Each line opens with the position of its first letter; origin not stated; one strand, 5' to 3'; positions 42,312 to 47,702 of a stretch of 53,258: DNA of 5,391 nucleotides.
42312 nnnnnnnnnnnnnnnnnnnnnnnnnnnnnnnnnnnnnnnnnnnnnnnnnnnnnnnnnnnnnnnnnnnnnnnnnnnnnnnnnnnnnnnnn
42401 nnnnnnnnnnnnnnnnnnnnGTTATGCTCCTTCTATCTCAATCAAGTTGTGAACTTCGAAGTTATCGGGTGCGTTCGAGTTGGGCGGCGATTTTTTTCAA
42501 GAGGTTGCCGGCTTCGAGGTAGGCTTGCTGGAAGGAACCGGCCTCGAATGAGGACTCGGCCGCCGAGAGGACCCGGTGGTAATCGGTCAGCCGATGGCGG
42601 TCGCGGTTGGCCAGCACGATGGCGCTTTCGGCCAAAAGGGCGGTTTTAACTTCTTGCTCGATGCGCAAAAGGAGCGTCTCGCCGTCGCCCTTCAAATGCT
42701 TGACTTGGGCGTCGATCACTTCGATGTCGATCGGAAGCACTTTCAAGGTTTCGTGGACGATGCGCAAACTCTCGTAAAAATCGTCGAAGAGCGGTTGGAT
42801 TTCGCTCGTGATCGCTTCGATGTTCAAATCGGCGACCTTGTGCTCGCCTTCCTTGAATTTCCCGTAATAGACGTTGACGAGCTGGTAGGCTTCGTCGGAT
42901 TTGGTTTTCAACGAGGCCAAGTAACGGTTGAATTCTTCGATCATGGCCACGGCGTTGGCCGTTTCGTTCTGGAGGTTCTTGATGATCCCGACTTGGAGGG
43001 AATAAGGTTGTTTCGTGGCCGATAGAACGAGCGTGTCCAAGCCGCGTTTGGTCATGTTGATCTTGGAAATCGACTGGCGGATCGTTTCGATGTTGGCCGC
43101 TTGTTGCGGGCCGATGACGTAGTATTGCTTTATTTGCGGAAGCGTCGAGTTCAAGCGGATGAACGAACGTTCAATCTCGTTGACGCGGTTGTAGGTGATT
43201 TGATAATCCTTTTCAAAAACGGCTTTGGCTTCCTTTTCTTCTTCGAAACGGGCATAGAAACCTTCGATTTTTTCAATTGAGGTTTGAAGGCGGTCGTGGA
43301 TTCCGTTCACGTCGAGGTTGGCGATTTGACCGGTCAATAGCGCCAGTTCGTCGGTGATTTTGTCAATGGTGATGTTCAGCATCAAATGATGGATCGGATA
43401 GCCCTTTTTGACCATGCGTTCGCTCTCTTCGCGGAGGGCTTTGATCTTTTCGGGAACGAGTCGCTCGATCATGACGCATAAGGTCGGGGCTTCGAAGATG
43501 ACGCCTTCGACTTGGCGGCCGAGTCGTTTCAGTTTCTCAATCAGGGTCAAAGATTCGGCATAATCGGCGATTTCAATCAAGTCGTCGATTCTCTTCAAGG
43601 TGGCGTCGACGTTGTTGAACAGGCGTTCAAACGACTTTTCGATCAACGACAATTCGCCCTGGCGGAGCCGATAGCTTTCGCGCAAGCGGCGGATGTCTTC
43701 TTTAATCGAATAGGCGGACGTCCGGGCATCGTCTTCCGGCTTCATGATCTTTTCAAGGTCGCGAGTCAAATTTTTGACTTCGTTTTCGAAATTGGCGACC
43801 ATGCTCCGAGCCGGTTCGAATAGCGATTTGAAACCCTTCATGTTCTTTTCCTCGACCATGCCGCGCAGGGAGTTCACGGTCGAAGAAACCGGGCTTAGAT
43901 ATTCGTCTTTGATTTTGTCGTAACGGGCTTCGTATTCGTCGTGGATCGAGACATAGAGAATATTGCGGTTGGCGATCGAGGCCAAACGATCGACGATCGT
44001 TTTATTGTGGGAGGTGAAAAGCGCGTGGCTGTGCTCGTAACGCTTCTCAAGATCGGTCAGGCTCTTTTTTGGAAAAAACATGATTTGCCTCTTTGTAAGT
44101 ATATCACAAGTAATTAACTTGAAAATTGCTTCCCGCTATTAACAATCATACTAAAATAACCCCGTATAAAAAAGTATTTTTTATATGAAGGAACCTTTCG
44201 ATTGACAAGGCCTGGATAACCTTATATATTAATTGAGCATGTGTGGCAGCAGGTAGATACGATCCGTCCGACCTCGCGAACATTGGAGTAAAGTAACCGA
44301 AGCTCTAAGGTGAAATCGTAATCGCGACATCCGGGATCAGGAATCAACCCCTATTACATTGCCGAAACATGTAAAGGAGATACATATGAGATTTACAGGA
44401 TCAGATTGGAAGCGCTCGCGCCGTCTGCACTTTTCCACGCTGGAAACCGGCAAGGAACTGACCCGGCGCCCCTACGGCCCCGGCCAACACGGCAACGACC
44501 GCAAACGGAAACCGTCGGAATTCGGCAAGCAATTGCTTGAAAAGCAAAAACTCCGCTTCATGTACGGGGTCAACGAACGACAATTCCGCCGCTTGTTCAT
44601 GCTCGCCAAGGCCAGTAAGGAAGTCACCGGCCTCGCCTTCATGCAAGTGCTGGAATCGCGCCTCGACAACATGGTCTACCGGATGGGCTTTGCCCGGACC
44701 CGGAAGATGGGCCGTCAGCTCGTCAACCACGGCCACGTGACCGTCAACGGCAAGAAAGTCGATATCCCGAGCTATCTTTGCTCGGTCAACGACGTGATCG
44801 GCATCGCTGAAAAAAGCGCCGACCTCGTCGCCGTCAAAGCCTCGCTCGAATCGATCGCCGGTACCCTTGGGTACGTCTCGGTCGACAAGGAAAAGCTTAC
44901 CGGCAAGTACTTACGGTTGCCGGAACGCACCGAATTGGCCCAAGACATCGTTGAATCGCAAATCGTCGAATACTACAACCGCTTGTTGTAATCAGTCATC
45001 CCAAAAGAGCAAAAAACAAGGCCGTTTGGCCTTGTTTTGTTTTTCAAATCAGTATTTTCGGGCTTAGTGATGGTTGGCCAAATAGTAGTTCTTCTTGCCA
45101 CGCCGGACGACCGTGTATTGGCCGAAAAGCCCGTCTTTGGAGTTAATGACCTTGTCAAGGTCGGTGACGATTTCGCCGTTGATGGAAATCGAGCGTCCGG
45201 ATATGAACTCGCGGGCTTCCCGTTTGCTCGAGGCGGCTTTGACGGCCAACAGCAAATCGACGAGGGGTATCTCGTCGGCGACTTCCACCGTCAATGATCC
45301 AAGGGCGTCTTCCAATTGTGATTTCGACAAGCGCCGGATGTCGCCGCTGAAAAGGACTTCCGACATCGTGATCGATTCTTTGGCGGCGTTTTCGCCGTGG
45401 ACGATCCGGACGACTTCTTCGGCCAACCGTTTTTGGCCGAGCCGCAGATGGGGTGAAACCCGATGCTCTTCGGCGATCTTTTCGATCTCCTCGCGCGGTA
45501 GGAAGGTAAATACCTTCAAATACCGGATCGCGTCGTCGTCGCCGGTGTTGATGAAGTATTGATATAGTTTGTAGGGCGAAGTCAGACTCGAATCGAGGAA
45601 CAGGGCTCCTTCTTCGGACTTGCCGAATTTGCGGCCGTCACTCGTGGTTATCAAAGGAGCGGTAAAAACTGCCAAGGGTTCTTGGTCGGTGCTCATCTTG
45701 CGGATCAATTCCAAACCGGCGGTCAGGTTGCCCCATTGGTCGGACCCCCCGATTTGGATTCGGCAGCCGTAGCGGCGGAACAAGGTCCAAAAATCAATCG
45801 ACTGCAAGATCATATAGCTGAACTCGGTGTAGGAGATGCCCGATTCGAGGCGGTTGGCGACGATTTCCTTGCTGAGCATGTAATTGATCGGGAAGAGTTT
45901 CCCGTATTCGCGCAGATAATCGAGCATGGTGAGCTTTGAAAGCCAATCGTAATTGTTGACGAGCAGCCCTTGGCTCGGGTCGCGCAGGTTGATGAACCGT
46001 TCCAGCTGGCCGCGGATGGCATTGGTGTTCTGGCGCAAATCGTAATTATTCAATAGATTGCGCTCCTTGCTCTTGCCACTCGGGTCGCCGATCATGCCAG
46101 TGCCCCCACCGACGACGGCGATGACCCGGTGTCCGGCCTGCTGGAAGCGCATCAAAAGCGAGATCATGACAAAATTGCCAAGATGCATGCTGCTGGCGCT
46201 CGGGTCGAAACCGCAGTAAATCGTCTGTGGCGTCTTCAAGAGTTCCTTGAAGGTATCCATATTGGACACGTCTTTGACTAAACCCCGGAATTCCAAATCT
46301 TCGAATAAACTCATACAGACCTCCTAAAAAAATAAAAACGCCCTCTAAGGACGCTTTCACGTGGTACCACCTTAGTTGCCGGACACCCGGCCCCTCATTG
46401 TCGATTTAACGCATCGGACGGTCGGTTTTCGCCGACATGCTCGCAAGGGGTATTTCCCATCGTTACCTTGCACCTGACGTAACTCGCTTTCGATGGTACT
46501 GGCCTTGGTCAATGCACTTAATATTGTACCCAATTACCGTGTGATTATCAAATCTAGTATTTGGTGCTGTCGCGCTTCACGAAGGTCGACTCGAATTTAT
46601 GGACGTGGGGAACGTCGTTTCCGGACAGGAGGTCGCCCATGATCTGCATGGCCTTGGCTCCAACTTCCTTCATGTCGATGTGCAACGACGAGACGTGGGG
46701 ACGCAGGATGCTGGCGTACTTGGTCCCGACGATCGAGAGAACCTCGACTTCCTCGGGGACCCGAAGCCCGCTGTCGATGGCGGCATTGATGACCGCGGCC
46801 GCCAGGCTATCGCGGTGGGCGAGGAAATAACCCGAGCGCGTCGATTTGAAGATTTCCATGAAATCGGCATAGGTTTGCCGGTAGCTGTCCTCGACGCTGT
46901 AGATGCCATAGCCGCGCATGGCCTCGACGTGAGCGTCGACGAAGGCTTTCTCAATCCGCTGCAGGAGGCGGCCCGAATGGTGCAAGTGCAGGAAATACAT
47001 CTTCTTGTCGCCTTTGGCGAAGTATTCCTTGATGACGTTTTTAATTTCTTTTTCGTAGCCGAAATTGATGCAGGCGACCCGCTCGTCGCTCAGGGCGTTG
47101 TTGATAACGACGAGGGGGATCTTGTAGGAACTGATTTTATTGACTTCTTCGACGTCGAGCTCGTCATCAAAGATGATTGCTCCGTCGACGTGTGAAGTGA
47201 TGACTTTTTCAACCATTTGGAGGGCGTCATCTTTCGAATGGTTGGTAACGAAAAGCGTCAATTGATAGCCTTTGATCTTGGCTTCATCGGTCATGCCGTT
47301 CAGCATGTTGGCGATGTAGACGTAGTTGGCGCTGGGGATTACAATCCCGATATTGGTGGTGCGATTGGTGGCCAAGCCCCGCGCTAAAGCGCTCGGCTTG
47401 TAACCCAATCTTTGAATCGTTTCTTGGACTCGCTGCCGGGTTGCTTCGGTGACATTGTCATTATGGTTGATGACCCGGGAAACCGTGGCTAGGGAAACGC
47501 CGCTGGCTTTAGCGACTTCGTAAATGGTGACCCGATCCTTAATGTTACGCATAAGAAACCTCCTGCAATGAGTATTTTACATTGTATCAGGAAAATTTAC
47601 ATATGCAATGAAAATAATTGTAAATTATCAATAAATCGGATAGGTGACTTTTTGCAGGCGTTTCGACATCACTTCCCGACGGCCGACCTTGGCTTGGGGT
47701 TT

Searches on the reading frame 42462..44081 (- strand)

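Call 38: search_protein_families(library=pfam, proteins=[window:42462-44081:-], max_evalue=0.00001)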
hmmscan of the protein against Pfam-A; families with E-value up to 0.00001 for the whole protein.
window:42462-44081:- (539 aa): 1 family
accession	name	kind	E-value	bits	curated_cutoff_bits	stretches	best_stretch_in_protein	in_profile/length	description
PF06160.17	EzrA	-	2.2e-53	181.9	39.6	1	48-531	63-545/557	Septation ring formation regulator, EzrA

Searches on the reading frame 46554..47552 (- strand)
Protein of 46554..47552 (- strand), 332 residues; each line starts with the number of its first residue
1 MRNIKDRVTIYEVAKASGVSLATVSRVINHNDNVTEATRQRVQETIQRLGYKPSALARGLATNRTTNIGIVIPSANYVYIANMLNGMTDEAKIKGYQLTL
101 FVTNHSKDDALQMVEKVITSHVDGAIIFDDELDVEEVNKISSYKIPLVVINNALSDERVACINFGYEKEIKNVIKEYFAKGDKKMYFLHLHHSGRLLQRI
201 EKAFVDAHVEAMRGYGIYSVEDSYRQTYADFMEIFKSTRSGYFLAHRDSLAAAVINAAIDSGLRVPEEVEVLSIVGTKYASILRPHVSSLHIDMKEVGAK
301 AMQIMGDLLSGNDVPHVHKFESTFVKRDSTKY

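Call 38: search_protein_families(library=pfam, proteins=[window:46554-47552:-], max_evalue=0.00001)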
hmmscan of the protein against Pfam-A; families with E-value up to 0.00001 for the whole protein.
window:46554-47552:- (332 aa): 4 families
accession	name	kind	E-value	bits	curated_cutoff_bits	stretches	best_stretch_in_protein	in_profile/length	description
PF00356.27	LacI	-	3.8e-18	65.4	27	1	9-54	1-46/46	Bacterial regulatory proteins, lacI family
PF13377.12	Peripla_BP_3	-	4.7e-18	66.3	26.5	1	243-330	79-167/167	Periplasmic binding protein-like domain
PF00532.27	Peripla_BP_1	-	3.2e-10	40.4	22.2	1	66-286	2-230/281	Periplasmic binding proteins and sugar binding domain of LacI family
PF13407.12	Peripla_BP_4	-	9.8e-08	32.3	35.1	1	68-312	1-257/258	Periplasmic binding protein domain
